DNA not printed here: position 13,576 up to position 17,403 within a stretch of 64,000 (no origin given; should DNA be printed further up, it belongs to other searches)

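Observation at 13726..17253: Atypical EssC-like ATPase architecture: coiled-coil N-terminus, one live P-loop between two degenerate modules, Pro-rich acidic tail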

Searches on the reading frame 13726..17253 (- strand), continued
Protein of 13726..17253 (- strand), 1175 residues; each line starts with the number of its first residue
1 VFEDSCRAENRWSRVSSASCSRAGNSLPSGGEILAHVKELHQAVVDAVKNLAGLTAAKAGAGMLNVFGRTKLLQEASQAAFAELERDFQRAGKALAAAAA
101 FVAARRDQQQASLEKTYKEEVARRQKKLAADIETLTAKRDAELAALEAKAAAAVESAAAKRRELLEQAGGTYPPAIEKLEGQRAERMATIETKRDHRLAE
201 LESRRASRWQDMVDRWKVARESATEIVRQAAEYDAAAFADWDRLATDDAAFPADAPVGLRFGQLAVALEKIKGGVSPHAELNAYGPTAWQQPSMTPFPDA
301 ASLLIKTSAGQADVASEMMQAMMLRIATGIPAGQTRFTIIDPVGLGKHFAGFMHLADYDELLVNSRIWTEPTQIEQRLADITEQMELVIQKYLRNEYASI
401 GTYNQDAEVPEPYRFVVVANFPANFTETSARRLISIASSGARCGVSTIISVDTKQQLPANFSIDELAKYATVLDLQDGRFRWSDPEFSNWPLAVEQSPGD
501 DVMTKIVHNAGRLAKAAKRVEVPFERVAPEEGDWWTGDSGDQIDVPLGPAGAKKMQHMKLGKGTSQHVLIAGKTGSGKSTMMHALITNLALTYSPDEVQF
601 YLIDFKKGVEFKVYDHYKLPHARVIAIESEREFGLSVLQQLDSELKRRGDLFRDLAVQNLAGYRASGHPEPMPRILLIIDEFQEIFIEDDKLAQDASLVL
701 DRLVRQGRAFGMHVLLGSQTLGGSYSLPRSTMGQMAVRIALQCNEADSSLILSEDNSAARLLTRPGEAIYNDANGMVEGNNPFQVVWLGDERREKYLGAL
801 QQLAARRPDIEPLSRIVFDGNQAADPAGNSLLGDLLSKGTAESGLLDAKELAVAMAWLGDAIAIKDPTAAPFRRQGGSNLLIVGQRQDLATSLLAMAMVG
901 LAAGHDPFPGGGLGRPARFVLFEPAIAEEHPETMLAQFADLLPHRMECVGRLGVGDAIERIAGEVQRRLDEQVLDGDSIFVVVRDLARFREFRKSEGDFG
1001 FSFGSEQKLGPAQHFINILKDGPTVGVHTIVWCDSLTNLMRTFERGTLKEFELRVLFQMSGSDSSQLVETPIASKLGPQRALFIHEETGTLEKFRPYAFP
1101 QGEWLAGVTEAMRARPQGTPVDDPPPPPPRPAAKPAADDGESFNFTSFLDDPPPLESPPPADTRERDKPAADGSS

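Call 38: find_related_loci(query=A1, collection=genome_contigs, flank=4000)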
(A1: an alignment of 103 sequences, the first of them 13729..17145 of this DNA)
Query A1 (1139 aa) in genome_contigs; peptide patterns used: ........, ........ (x = any residue, [..] = any of these).
599 stretches matched a pattern (row limit reached: there are more); 578 encode a relative of the query (tblastn E <= 1e-3); the best 80 are kept; 80 distinct loci.
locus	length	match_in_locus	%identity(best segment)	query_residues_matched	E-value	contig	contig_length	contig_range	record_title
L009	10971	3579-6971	84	4-1139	0e+0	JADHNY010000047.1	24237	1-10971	MAG: Pirellulales bacterium isolate BS301-5m-G80 BS301-5m-C2536, whole genome shotgun sequence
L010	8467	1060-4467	87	3-1138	0e+0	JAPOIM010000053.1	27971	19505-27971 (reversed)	MAG: Planctomycetota bacterium isolate bin36 NODE_53_length_27971_cov_2.001147, whole genome shotgun sequence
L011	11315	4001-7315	73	18-1124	0e+0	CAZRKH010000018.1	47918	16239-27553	MAG TPA_asm: uncultured Chitinophagaceae bacterium isolate SRP067234_co1_348 genome assembly, contig: k99_649137, whole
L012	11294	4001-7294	68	33-1126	0e+0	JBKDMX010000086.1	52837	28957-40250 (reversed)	MAG: Planctomycetia bacterium isolate samp_2136_metabat2_35 samp_2136_453503, whole genome shotgun sequence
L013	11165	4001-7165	68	66-1113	0e+0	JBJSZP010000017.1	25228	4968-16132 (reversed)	MAG: Planctomycetia bacterium isolate samp_4432_VAMB_873 samp_4432_1533479, whole genome shotgun sequence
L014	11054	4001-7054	70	62-1084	0e+0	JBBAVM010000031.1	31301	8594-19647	MAG: Pirellulales bacterium isolate EUL_323 ctg31-EUL_323, whole genome shotgun sequence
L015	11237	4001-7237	67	56-1136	0e+0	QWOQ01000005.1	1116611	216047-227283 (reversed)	MAG: Planctomycetota bacterium isolate RH-20APR16-plancto3 RH-20APR16-C1, whole genome shotgun sequence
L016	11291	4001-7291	67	39-1126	0e+0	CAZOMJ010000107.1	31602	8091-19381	MAG TPA_asm: uncultured Candidatus Kuenenia sp. isolate binchicken_co255_452 genome assembly, contig: k141_3963621, whol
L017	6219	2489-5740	67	47-1120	0e+0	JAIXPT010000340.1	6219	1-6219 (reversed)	MAG: Planctomycetaceae bacterium isolate C1_MAG_00073 C1_MAG_00073_000000000070, whole genome shotgun sequence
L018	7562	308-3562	67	39-1117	0e+0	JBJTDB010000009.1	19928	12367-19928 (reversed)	MAG: Planctomycetia bacterium isolate samp_4326_VAMB_363 samp_4326_1169743, whole genome shotgun sequence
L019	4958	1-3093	69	66-1101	0e+0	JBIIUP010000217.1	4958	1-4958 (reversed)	MAG: Pirellulales bacterium isolate ME2004-09-02_3300034061_group2_bin12 Rohwer_bin1689_scaffold_28894_c1, whole genome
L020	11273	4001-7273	67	48-1127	0e+0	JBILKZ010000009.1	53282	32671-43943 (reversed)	MAG: Pirellulales bacterium isolate ME2017-07-18_3300034272_group7_bin91 Rohwer_bin1743_scaffold_112_c1, whole genome sh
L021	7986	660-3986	68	1-1117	0e+0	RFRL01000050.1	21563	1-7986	MAG: Planctomycetia bacterium isolate WB4_3_0930 contig_100_49, whole genome shotgun sequence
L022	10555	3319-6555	66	47-1117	0e+0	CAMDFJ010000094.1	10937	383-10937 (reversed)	MAG: Candidatus Kuenenia stuttgartiensis isolate MsE-01oct19-48 genome assembly, contig: MsE-01oct19-C7391, whole genome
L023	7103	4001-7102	68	81-1109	0e+0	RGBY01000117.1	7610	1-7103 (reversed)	MAG: Planctomycetia bacterium isolate WB6_4_048 contig_100_116, whole genome shotgun sequence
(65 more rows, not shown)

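Call 43: search_protein_representatives(protein=window:13726-17145:-)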
Query: 1139 residues. Proteins with E-value up to 0.001 (for the whole library): 28824; up to 1e-10: 16098; up to 1e-30: 3234. The best 150 are listed.
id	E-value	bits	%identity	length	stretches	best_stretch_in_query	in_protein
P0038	0.0e+00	1652.8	68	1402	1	16-1124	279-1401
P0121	0.0e+00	1066.8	53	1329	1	77-1079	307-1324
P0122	0.0e+00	1032.8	50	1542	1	35-1084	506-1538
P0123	0.0e+00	1018.7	51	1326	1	66-1080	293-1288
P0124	0.0e+00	1018.5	50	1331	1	66-1082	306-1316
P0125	0.0e+00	1016.8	50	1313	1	43-1071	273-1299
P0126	1.5e-295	999.7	50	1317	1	24-1094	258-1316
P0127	1.0e-294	996.9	46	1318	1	15-1079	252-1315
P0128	6.5e-294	994.3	51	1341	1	51-1080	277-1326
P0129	2.8e-293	992.2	47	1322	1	75-1088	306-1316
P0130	5.4e-293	991.3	49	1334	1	58-1082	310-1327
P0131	1.9e-292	989.4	47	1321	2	46-1082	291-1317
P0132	2.3e-292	989.1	47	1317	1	44-1079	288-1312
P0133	4.0e-291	985.0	50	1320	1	55-1100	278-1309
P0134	5.0e-291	984.7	51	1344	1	77-1081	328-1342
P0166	7.5e-277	937.8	47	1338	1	77-1077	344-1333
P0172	4.2e-274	928.7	47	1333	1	36-1072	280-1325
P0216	4.8e-264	895.4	49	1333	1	68-1062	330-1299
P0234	3.3e-259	879.4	45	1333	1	37-1076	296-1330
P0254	3.7e-255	866.0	45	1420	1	64-1083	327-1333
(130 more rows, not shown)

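Call 47: predict_structure(alignment_id=A1)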
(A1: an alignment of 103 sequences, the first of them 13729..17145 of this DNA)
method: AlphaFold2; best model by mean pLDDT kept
length: 1139 residues; sequences in the alignment: 103
mean_pLDDT: 72.4   pTM: 0.52
mean pLDDT of the five models: 72.4, 69.5, 69.0, 68.6, 66.9
residues with pLDDT >= 90: 273; 70-90: 424; 50-70: 275; < 50: 167
segments of 3 or more residues with pLDDT < 50: 20-33, 131-133, 513-517, 684-750, 805-812, 840-842, 962-967, 1095-1139
pLDDT, mean of each block of 10 residues (from residue 1): 71 63 38 57 73 75 74 73 73 72 68 57 49 50 68 79 86 91 90 90 95 90 94 89 89 93 95 93 95 91 88 82 64 91 90 77 86 83 94 96 94 96 94 96 93 93 94 86 64 77 63 49 58 60 62 79 72 59 69 61 75 81 74 74 66 64 72 70 42 35 33 31 30 29 39 71 83 71 62 76 51 64 58 62 57 84 90 85 93 89 93 90 91 83 91 81 50 83 87 85 75 63 60 55 57 57 86 89 77 48 39 40 34 33
secondary structure, 60 per line:
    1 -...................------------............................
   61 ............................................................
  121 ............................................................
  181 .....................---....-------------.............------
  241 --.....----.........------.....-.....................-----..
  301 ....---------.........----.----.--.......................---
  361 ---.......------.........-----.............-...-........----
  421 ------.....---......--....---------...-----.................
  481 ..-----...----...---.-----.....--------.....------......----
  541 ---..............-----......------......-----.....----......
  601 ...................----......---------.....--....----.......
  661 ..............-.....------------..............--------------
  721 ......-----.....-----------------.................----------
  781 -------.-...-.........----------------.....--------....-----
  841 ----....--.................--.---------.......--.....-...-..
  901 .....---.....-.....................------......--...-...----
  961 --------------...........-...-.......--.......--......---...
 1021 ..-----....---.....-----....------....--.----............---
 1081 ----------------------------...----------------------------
elements in order (helices of 4 or more, strands of 3 or more residues): H2-20 H33-201 H205-208 E222-231 H243-247 E252-260 E267-271 H273-293 E299-304 H314-322 H335-357 H364-370 E377-385 H391-403 E409-416 H427-431 E435-440 E443-446 E456-458 H464-482 E507-511 E520-524 E531-536 H544-556 E563-568 H575-580 E586-590 H595-619 H624-629 E639-643 H646-649 H654-674 E676-680 H693-706 H721-726 H732-736 H754-770 H794-802 E819-823 E832-835 E845-848 H851-867 E880-886 H889-893 H899-905 E909-913 H915-935 E942-947 H975-985 E991-997 H1000-1006 H1009-1014 E1018-1022 H1028-1031 H1035-1039 E1045-1048 E1055-1058 H1066-1077
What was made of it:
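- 17041..17112 (-): Scar of the deleted two-TM hairpin (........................). Part of the scar (model residues 20-33) is a low-pLDDT loop (call 47).
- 13729..13893 (-): Pro-rich acidic tail with the conserved short motif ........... (13786-13833). Predicted disordered (call 47).
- The AlphaFold model shows three alpha/beta modules after a long helix (call 47).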

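Call 49: fold_search(model_id=the predicted structure, library=pdb)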
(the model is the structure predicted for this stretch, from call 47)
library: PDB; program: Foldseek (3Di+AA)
matches with E <= 10: 1325; with E <= 0.001: 64
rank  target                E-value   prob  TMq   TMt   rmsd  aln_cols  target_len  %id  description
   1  4nh0_A                2.3e-25  1.00  0.32  0.41  14.2       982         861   16  Cytoplasmic domain of the Thermomonospora curvata Type VII Secretion ATPase EccC (released 2015-02-11)
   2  4nh0_B                6.7e-25  1.00  0.33  0.41  14.3       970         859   15  Cytoplasmic domain of the Thermomonospora curvata Type VII Secretion ATPase EccC (released 2015-02-11)
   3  4n1a_A                2.7e-16  1.00  0.31  0.57   8.5       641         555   16  Thermomonospora curvata EccC (ATPases 2 and 3) in complex with a signal sequence peptide (released 2015-02-11)
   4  4lya                  6.6e-16  1.00  0.18  0.36  12.8       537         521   15  EssC (ATPases 2 and 3) from Geobacillus thermodenitrificans (SeMet) (released 2015-02-04)
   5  4n1a_B                1.9e-15  1.00  0.32  0.57   8.2       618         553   16  Thermomonospora curvata EccC (ATPases 2 and 3) in complex with a signal sequence peptide (released 2015-02-11)
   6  4n1a_C                2.5e-15  1.00  0.18  0.33  12.0       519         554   15  Thermomonospora curvata EccC (ATPases 2 and 3) in complex with a signal sequence peptide (released 2015-02-11)
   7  5fv0_A                1.1e-13  1.00  0.19  0.38  14.3       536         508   15  The cytoplasmic domain of EssC (released 2016-03-02)
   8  8zn7_E                3.1e-08  1.00  0.12  0.25  24.8       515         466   11  Crystal Structure of Designed Clock Protein KaiC (released 2025-04-16)
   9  2ius_E                3.4e-08  1.00  0.17  0.47   3.5       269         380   14  E. coli FtsK motor domain (released 2006-08-29)
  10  3k0f_A                8.5e-08  1.00  0.11  0.22  23.2       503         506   10  Crystal structure of the phosphorylation-site double mutant T426A/T432A of the KaiC circadian clock protein (released 2010-03-31)
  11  2ius_F                9.5e-08  1.00  0.16  0.46   3.8       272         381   14  E. coli FtsK motor domain (released 2006-08-29)
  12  7dy1_F                1.1e-07  1.00  0.12  0.25  23.7       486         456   11  Crystal Structure of Cyanobacterial Circadian Clock Protein KaiC (released 2022-05-18)
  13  2iut_A                1.2e-07  1.00  0.16  0.42   4.8       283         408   13  P. aeruginosa FtsK motor domain, dimeric (released 2006-08-29)
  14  8zn7_B                1.2e-07  1.00  0.12  0.25  22.9       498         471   10  Crystal Structure of Designed Clock Protein KaiC (released 2025-04-16)
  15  3jzm_A                1.2e-07  1.00  0.11  0.23  23.0       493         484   10  Crystal structure of the phosphorylation-site mutant T432A of the KaiC circadian clock protein (released 2010-03-31)
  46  9qks_G                5.5e-05  1.00  0.18  0.47   8.7       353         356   13  B subtilis Type VIIb Core Unit (T7bCU) + DUF (released 2025-11-26)
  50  9qks_H                2.3e-04  1.00  0.17  0.30   8.4       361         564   11  B subtilis Type VIIb Core Unit (T7bCU) + DUF (released 2025-11-26)
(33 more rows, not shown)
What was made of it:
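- ESX-3 EccC3 and YukB+DUF chains also match (call 49). FtsK motor domains appear among the Foldseek hits (call 49).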

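Call 68: search_protein_families(library=padloc, proteins=[P0003, L001:1980-2603:+, L001:2600-2836:+, L001:1658-1930:+], max_evalue=0.01)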
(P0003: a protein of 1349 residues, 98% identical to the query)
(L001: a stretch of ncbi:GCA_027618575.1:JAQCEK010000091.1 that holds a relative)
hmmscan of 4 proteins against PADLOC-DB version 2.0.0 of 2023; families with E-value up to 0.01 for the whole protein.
P0003 (1349 aa): 9 families
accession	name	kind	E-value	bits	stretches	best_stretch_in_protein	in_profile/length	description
PDLC02806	SspH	-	8.5e-29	97.7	1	741-938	1539-1732/1766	SspH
PDLC04140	mad8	-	6e-21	73.3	1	730-947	18-289/314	mads_8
PDLC02804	SspH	-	2.8e-09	33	1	740-949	1334-1539/1561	SspH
PDLC01055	HerA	-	2.1e-05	21.6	1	740-772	158-190/532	Type III coevolved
PDLC04105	HerA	-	0.00025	17.7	1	738-772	165-199/576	-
PDLC04106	HerA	-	0.0016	15.1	0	696-778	134-216/667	-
PDLC04135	mad3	-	0.0035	14.9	1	740-767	23-50/374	mads_3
PDLC02373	dCTPase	-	0.0037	14.2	0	743-856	158-247/630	-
PDLC04097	HerA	-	0.0037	13.9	0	739-780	160-205/618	-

L001:1980-2603:+ (207 aa): 0 families

L001:2600-2836:+ (78 aa): 0 families

L001:1658-1930:+ (90 aa): 0 families
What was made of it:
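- Tried and rejected: There were only domain-level hits of the live module to SspH, mad8 and HerA, and none for the three small proteins (call 68).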

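Call 69: search_protein_families(library=ncbifam, proteins=[L001:1980-2603:+, L001:2600-2836:+], max_evalue=0.01)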
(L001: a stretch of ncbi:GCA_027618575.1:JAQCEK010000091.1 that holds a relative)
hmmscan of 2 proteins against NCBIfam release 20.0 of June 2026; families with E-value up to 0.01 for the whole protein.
L001:1980-2603:+ (207 aa): 0 families

L001:2600-2836:+ (78 aa): 1 family
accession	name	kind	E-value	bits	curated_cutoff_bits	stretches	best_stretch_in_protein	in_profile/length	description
TIGR03930.1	WXG100_ESAT6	subfamily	0.00056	20.1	44.85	1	3-73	13-82/90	WXG100 family type VII secretion target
